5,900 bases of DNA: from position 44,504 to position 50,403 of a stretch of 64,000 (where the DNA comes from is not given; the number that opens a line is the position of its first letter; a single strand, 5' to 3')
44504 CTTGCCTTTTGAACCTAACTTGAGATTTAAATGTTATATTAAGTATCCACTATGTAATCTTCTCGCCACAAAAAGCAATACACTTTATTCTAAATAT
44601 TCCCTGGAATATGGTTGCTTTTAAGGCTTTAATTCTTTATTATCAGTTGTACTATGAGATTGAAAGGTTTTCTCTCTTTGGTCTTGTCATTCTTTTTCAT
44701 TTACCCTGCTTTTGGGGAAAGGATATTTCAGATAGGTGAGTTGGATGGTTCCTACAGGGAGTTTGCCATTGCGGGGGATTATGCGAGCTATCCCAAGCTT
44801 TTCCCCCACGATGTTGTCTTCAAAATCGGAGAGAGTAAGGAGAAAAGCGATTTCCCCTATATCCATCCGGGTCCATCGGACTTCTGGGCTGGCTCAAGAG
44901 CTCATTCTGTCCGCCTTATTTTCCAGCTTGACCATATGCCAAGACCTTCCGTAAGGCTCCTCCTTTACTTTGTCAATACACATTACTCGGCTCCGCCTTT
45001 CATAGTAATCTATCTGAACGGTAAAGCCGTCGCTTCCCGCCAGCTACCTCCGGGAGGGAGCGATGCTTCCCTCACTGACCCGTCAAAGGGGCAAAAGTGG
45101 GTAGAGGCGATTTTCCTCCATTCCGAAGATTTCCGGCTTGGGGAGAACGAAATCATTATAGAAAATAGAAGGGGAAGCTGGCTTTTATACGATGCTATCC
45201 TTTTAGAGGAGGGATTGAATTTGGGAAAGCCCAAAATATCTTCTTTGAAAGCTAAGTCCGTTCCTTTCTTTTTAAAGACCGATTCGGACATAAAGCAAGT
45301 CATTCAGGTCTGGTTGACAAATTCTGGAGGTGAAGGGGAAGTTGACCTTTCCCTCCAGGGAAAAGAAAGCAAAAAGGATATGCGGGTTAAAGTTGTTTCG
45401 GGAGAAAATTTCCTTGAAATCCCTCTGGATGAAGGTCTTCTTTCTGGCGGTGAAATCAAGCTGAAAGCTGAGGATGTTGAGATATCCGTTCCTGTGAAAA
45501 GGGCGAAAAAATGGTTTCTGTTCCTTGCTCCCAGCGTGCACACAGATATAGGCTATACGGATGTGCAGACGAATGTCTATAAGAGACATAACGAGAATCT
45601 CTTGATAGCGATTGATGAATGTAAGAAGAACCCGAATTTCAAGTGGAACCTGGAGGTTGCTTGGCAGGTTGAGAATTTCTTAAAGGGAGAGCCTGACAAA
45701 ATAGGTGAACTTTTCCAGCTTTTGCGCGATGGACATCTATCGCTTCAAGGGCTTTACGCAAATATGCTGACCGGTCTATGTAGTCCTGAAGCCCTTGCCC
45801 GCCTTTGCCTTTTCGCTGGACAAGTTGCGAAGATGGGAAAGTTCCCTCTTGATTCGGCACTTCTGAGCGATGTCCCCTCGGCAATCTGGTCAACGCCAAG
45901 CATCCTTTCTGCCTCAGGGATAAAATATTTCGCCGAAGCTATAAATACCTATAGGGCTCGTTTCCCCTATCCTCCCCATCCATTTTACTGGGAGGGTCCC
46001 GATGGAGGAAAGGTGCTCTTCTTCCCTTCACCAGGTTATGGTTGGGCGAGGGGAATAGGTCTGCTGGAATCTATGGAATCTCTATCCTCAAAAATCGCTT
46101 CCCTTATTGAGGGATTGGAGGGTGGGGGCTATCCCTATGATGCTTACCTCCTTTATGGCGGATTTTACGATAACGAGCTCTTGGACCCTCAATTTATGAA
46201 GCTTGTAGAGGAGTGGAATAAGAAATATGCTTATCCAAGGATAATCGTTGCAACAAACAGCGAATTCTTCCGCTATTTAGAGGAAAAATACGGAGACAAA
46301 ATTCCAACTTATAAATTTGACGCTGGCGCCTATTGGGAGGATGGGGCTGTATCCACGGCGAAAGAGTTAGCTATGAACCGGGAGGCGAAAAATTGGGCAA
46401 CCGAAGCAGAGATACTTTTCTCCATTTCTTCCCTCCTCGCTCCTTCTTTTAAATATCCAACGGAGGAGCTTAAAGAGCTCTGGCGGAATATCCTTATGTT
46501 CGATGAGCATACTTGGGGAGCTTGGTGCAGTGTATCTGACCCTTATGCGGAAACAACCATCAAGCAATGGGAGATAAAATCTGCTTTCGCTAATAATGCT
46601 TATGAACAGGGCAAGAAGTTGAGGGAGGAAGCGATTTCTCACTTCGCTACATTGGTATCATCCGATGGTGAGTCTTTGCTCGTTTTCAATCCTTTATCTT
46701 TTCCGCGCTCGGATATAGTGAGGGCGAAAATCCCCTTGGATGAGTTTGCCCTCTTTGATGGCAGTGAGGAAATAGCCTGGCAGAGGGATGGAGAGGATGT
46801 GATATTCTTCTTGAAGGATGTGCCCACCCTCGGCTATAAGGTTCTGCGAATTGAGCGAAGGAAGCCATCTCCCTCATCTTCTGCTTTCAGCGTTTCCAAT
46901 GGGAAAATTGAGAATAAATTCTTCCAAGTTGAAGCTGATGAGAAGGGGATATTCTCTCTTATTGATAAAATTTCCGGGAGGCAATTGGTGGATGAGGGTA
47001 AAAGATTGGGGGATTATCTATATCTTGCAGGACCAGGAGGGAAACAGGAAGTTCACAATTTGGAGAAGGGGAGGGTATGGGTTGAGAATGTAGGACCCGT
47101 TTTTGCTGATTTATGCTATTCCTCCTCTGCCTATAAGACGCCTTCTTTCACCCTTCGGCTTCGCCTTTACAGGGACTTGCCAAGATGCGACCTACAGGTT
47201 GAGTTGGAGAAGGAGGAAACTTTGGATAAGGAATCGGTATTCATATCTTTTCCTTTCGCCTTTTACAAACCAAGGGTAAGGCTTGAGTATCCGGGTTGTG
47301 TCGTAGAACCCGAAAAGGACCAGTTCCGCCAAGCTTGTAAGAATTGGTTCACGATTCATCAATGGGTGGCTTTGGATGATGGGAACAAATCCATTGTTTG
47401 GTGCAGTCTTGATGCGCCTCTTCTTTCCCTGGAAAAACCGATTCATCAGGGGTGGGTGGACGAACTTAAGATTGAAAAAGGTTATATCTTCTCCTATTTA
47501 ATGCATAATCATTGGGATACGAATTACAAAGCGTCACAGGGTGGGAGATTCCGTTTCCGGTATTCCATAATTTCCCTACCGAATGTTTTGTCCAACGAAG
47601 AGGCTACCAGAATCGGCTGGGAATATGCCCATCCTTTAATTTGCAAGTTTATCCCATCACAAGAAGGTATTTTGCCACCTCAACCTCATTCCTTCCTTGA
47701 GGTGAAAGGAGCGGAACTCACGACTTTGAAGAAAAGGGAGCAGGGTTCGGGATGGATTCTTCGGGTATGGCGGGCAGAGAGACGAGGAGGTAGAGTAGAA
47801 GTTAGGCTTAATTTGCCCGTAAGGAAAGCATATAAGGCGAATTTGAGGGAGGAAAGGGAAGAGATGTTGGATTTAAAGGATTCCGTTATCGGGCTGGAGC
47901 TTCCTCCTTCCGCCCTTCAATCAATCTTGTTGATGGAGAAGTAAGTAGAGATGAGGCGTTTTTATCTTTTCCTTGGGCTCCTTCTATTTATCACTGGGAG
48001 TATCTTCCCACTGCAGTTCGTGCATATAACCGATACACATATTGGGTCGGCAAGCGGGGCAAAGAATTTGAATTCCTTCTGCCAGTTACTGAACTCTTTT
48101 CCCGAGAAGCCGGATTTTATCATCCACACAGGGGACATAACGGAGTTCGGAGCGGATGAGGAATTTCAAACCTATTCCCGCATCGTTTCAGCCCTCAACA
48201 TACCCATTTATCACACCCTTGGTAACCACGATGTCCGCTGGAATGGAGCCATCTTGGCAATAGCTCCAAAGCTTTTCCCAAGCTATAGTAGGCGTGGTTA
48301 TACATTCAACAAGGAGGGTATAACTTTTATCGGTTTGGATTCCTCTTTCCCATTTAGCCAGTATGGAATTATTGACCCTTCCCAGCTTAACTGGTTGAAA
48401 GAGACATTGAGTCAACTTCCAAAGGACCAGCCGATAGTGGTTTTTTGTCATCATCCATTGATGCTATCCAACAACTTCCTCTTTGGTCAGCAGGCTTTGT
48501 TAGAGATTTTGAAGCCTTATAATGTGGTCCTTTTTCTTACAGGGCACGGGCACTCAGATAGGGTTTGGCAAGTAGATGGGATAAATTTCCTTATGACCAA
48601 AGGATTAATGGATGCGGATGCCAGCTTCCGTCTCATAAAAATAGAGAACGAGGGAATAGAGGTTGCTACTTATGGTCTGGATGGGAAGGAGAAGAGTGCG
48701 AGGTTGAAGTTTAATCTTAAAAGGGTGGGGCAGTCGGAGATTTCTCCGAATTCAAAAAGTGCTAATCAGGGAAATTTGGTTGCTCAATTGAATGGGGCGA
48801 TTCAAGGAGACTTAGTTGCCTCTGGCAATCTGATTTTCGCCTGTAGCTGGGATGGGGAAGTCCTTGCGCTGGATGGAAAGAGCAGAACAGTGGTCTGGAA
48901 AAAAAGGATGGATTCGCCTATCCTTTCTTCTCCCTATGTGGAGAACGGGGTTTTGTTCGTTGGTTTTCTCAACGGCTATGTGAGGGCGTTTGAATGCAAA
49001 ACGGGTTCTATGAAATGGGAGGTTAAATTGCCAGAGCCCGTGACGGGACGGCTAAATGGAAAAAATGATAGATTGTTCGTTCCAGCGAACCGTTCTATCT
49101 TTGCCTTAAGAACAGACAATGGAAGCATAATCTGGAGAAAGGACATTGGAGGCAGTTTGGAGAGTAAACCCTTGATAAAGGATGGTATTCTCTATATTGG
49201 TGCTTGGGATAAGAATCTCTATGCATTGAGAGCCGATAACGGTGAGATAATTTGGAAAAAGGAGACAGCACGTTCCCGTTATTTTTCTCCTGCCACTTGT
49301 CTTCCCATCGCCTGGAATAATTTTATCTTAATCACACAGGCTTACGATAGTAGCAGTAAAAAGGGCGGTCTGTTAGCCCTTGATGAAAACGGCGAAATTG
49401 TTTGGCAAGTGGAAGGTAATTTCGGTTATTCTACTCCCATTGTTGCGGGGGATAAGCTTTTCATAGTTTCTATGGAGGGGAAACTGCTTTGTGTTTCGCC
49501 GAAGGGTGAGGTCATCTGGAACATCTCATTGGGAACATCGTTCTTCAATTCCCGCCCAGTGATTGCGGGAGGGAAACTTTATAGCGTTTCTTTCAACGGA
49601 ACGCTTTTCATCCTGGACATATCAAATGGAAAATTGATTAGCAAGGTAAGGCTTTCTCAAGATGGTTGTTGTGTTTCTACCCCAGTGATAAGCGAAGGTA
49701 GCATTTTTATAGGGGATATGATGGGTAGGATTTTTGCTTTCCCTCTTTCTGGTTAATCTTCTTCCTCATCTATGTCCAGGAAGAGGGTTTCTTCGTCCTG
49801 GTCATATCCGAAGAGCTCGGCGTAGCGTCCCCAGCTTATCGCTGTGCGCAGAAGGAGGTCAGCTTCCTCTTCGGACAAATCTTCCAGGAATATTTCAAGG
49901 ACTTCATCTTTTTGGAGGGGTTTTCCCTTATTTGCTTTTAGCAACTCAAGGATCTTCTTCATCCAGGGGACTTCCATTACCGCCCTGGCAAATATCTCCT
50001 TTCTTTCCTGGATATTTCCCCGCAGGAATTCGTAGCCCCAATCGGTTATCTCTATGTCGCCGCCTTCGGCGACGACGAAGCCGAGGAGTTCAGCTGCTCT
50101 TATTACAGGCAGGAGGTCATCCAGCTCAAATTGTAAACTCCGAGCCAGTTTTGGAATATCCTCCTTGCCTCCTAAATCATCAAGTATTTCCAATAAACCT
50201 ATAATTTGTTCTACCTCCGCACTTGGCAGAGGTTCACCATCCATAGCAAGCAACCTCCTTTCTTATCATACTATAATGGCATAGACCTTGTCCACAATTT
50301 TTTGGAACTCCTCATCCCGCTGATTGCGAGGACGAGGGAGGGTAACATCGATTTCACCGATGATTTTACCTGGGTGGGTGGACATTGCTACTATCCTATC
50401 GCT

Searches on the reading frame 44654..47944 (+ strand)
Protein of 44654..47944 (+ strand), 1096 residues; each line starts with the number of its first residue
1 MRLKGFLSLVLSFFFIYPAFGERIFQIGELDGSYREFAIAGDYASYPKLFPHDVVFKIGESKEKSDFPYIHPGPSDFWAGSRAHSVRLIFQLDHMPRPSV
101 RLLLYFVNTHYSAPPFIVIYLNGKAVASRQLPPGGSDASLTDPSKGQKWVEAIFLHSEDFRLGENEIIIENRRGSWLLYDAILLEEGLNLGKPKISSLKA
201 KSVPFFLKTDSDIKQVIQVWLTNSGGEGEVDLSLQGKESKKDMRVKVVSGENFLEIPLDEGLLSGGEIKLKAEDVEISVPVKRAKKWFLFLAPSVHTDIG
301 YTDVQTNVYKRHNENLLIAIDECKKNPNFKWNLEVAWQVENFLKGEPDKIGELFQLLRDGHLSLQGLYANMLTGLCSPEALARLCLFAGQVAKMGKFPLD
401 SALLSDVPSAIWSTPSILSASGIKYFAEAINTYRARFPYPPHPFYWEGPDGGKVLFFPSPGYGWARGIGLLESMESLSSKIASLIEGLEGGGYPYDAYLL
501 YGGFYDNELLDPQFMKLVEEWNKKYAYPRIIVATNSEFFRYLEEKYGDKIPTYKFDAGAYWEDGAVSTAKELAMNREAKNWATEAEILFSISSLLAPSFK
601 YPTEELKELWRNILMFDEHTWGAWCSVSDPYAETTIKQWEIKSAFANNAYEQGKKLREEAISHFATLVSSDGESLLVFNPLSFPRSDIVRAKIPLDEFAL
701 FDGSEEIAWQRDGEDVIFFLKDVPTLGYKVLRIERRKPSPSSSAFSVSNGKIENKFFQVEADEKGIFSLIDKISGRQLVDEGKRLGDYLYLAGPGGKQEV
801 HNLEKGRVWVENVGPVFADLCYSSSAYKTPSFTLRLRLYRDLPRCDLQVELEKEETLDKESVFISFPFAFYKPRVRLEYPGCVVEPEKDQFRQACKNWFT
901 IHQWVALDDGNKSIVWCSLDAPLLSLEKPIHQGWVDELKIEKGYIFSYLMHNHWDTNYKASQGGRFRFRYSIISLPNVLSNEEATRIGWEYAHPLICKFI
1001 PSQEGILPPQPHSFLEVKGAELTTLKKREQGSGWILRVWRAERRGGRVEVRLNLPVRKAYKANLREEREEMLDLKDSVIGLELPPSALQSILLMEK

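Call 35: search_protein_families(library=pfam, proteins=[window:44654-47944:+], max_evalue=0.0001)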
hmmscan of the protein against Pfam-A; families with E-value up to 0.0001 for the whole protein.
window:44654-47944:+ (1096 aa): 4 families
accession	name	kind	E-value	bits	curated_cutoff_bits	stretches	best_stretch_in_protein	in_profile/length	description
PF01074.27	Glyco_hydro_38N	-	9.9e-16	58.4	25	1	290-554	3-270/270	Glycosyl hydrolases family 38 N-terminal domain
PF14683.12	CBM-like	-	3.6e-12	46.9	27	1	23-184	1-160/160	Polysaccharide lyase family 4, domain III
PF17677.7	Glyco_hydro38C2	-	2.6e-09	37.5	22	1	1021-1078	3-59/72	Glycosyl hydrolases family 38 C-terminal beta sandwich domain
PF09261.16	Alpha-mann_mid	-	3.3e-08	33.9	31.1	1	560-636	2-76/96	Alpha mannosidase middle domain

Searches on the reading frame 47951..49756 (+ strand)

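Call 35: search_protein_families(library=pfam, proteins=[window:47951-49756:+], max_evalue=0.0001)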
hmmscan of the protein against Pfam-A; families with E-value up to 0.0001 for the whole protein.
window:47951-49756:+ (601 aa): 5 families
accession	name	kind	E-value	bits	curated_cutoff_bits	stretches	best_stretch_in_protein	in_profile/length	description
PF13570.13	Beta-prop_ACSF4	-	2.8e-39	135.8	133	2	380-596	70-286/329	Beta-alanine-activating enzyme, beta-propeller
PF13360.13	PQQ_2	-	2e-35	123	27.6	3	341-440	2-102/233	Outer membrane protein assembly factor BamB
PF00149.33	Metallophos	-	4.6e-21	76.6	21.5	1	22-202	2-190/191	Calcineurin-like phosphoesterase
PF25293.1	Beta-prop_EMC1_N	-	2.1e-09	37.9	34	1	306-440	45-196/219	EMC1 N-terminal beta-propeller domain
PF01011.28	PQQ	-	3.2e-09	36.5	26.7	0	402-441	48-87/595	Glucose/ethanol/alcohol dehydrogenase, beta-propeller domain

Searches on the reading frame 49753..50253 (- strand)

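Call 35: search_protein_families(library=pfam, proteins=[window:49753-50253:-], max_evalue=0.0001)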
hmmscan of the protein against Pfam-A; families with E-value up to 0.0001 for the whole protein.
window:49753-50253:- (166 aa): 1 family
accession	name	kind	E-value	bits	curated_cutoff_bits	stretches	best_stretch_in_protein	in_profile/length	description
PF09821.14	AAA_assoc_C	-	5.7e-36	124.2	27.6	1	34-151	1-119/119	C-terminal AAA-associated domain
